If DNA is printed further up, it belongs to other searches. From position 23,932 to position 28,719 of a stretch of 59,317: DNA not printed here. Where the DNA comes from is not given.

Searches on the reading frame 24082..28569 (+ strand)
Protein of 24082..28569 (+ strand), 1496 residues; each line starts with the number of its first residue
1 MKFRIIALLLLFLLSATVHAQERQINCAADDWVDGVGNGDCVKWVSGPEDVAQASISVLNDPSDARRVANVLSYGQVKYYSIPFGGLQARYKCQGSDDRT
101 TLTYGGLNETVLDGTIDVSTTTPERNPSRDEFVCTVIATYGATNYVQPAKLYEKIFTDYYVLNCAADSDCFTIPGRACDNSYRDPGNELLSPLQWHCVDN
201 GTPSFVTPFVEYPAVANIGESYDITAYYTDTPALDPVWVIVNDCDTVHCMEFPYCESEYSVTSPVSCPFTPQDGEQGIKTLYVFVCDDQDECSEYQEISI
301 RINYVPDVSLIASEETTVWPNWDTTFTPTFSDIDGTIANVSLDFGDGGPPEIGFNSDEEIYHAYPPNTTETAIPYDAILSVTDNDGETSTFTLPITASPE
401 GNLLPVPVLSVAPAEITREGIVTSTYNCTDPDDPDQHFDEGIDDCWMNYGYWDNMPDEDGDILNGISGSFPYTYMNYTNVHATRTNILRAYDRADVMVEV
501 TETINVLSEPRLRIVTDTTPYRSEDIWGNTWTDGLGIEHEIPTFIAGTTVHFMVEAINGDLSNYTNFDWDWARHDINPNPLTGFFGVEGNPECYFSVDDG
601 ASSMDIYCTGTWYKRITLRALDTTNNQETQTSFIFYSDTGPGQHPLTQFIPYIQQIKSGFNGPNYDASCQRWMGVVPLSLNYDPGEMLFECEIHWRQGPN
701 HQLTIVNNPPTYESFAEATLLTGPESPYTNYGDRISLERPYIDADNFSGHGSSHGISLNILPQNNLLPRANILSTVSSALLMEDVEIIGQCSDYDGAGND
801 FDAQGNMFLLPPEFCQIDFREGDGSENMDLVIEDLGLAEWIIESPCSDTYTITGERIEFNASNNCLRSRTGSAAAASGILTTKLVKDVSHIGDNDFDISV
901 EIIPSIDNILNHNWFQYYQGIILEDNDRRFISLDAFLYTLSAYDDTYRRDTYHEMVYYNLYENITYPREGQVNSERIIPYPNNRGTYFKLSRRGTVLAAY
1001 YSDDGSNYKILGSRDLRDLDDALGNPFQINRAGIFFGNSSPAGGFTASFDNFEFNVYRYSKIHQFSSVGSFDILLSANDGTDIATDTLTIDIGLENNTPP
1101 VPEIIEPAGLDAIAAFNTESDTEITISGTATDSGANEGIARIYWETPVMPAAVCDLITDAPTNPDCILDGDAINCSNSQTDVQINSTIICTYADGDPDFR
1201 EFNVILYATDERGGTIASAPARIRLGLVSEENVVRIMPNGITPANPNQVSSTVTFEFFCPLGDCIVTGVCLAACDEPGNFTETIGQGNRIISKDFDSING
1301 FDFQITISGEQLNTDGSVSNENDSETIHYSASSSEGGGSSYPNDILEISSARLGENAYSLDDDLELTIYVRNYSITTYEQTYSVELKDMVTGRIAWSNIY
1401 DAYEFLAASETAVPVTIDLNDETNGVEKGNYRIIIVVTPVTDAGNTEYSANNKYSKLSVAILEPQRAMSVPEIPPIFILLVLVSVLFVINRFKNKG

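Call 21: search_protein_families(library=pfam, proteins=[window:24082-28569:+], max_evalue=0.001)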
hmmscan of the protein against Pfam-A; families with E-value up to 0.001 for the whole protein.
window:24082-28569:+ (1496 aa): 1 family
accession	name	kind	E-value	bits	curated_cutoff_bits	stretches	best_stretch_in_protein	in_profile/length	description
PF00801.26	PKD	-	0.00055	20.3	23.5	0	315-365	8-54/80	PKD domain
